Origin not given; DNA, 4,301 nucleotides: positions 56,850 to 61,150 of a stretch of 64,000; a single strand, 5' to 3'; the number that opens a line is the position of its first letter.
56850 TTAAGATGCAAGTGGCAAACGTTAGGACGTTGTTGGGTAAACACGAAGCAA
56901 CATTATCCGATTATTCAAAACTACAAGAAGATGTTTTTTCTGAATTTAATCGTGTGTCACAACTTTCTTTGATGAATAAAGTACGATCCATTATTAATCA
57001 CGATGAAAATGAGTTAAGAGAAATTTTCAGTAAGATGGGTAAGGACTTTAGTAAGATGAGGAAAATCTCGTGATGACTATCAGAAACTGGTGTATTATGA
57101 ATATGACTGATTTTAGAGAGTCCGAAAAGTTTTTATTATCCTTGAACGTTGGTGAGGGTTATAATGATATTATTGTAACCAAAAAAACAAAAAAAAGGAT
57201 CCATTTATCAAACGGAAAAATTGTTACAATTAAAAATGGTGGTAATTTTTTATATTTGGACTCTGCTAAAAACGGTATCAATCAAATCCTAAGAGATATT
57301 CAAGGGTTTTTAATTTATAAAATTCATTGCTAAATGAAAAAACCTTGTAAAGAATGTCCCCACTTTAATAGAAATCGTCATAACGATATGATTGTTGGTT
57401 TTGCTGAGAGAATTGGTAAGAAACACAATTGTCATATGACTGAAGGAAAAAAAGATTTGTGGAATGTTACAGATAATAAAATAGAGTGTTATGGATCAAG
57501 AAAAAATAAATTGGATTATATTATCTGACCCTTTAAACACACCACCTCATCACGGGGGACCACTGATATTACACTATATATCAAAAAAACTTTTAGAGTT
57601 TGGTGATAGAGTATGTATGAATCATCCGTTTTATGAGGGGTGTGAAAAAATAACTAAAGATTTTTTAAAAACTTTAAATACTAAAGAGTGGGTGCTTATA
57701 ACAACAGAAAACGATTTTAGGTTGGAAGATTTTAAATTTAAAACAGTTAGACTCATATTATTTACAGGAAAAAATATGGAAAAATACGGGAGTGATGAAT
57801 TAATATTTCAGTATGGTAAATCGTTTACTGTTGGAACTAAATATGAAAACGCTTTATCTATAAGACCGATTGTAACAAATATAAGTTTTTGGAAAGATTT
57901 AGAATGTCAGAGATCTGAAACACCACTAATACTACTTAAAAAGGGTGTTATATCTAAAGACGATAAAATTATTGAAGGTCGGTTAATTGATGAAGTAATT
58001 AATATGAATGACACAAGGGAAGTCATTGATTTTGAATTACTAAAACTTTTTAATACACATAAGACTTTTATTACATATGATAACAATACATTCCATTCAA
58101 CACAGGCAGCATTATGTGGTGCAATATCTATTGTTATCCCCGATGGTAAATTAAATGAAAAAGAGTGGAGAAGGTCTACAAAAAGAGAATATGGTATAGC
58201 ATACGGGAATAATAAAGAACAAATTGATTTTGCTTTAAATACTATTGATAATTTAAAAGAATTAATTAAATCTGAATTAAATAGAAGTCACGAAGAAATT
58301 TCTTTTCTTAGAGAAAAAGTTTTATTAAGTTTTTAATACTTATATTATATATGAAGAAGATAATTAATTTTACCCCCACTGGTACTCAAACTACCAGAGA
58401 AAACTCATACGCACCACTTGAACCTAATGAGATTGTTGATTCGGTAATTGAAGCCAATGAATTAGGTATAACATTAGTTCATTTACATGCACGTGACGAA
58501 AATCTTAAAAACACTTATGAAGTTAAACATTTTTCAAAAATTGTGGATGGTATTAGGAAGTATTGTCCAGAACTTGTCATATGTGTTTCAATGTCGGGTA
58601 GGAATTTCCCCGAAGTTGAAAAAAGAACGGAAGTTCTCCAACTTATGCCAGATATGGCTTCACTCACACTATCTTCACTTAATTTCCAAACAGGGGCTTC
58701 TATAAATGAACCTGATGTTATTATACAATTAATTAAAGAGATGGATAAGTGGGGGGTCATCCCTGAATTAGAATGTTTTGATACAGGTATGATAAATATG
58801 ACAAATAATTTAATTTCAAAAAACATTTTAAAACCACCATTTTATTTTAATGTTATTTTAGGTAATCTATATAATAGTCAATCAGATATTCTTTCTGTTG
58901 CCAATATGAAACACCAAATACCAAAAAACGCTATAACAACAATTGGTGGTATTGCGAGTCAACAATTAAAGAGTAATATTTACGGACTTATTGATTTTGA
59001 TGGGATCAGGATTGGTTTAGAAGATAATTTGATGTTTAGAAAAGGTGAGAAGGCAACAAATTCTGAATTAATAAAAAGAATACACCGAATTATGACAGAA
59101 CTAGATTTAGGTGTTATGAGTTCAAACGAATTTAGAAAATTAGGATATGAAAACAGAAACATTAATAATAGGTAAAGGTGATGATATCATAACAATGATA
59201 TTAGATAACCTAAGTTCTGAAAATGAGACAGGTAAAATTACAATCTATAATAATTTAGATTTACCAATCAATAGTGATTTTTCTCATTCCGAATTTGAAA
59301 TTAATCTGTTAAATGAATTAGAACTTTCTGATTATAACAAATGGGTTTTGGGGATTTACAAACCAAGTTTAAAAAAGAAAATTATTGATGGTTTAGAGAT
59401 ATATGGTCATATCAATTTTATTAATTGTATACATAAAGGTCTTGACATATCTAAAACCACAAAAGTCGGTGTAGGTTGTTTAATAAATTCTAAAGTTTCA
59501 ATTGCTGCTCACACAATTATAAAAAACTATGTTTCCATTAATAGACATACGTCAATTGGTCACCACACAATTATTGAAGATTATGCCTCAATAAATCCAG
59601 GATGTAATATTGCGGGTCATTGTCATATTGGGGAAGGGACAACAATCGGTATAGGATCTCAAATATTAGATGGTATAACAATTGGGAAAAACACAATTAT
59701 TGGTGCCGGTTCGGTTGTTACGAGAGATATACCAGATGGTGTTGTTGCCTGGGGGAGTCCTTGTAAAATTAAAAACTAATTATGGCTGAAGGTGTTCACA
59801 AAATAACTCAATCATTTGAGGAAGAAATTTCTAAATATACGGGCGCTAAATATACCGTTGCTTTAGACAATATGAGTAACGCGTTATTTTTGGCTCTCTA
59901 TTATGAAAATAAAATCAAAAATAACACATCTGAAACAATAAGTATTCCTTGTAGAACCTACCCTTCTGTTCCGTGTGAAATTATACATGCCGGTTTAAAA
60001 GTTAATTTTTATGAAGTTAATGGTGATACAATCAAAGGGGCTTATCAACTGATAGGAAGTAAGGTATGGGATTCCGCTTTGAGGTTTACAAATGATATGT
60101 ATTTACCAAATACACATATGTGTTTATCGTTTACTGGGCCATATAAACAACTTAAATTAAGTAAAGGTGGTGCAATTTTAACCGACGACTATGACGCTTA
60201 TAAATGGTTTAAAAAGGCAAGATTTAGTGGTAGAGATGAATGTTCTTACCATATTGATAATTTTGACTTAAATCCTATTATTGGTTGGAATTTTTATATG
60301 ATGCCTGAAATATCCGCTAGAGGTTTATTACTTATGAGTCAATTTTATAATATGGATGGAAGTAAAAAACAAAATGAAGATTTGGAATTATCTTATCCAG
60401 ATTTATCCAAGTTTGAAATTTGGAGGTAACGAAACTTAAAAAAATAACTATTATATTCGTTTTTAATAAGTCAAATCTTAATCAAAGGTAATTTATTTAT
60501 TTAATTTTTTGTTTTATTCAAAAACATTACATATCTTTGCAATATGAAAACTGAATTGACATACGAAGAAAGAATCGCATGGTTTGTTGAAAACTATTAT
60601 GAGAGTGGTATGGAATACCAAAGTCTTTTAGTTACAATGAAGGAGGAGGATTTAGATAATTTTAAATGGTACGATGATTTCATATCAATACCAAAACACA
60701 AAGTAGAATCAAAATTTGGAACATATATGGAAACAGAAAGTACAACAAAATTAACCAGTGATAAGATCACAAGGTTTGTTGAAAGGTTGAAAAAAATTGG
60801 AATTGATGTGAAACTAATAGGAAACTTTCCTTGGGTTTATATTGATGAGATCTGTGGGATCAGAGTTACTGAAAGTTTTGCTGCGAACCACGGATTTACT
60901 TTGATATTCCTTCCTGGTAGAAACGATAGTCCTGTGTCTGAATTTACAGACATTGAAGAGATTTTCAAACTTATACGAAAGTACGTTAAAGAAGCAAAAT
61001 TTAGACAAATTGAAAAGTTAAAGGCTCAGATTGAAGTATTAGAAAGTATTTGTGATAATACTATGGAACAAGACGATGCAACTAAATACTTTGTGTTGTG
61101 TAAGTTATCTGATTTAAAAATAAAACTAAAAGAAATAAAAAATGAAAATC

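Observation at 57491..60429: Modification cluster containing a BKACE (DUF849) enzyme, a NeuD/PglD-like acetyltransferase, a short DegT-like protein and a GT-like protein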

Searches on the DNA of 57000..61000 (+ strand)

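Call 6: search_dna_similar(query=window:57000-61000:+, collection=phages, mode=distant, max_rows=25)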
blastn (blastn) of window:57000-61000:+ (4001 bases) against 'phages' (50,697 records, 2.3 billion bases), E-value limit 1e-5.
Records with a match: 5; places in all: 5; records where one place covers at least 80% of the query: 0.
Best place of each record, by identity: 60-80% 5.
By first word of the organism name: Flavobacterium 4; uncultured 1.
By host as written in the record: Flavobacterium sp. LMO8 4; - 1.
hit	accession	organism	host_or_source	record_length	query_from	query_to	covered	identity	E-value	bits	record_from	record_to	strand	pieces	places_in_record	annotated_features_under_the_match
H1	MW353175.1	Flavobacterium phage vB_FspM_immuto_2-6A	Flavobacterium sp. LMO8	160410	2837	3420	15%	69.6%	2e-62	249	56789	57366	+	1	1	dTDP-4-amino-4,6-dideoxygalactose transaminase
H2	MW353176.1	Flavobacterium phage vB_FspM_immuto_3-5A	Flavobacterium sp. LMO8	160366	2837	3420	15%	69.6%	2e-62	249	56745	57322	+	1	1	dTDP-4-amino-4,6-dideoxygalactose transaminase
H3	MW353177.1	Flavobacterium phage vB_FspM_immuto_13-6C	Flavobacterium sp. LMO8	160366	2837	3420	15%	69.6%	2e-62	249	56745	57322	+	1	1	dTDP-4-amino-4,6-dideoxygalactose transaminase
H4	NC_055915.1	Flavobacterium phage vB_FspM_immuto_2-6A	Flavobacterium sp. LMO8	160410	2837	3420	15%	69.6%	2e-62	249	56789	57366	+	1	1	dTDP-4-amino-4,6-dideoxygalactose transaminase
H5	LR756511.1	uncultured phage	metagenomic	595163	2938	3338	10%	69.6%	3e-34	155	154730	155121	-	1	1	record has no annotation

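Call 8: get_annotated_region(hit=H1, flank=8000)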
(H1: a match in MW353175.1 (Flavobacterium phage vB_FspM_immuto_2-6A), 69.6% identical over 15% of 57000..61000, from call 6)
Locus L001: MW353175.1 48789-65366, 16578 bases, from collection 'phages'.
description: Flavobacterium phage vB_FspM_immuto_2-6A, complete genome.
organism: Flavobacterium phage vB_FspM_immuto_2-6A (NCBI taxid 2801477)
taxonomy: Viruses; Duplodnaviria; Heunggongvirae; Uroviricota; Caudoviricetes; Immutovirus; Immutovirus immuto
host: Flavobacterium sp. LMO8; source: Baltic Sea mesocosm; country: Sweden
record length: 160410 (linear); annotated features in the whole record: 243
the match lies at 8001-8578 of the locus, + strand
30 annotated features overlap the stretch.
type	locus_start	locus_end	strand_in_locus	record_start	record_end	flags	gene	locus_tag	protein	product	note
CDS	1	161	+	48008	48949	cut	-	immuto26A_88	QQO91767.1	PD-(D/E)XK nuclease superfamily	-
CDS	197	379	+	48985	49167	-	-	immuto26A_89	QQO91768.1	hypothetical protein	-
CDS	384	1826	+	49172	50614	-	-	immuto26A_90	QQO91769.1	glycosyltransferase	-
CDS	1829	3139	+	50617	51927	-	-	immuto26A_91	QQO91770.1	glycosyltransferase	Glycosyltransferase involved in cell wall biosynthesis, RfaG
CDS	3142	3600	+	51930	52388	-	-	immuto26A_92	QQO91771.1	hypothetical protein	-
CDS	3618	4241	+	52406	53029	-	-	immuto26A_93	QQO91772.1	glycosyltransferase family 2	-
CDS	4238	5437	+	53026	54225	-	-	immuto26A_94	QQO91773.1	dTDP-4-amino-4,6-dideoxygalactose transaminase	dTDP-4-amino-4,6-dideoxygalactose transaminase, WecE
CDS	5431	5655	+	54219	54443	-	-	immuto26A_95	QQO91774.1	hypothetical protein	-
CDS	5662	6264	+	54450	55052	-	-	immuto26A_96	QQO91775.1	methyltransferase domain-containing protein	-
CDS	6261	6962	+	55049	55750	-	-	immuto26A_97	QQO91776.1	hypothetical protein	-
CDS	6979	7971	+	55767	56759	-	-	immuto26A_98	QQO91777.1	GDP-mannose-dependent mannosyltransferase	-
CDS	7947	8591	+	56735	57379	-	-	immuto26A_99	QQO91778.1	dTDP-4-amino-4,6-dideoxygalactose transaminase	dTDP-4-amino-4,6-dideoxygalactose transaminase, WecE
CDS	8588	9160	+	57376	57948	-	-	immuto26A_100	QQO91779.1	pilin glycosylation protein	-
CDS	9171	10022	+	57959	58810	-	-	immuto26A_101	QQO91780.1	nucleoside-diphosphate-sugar epimerase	Nucleoside-diphosphate-sugar epimerase, WcaG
CDS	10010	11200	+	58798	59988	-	-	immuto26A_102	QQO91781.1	glycosyltransferase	Glycosyltransferases involved in cell wall biogenesis, WcaA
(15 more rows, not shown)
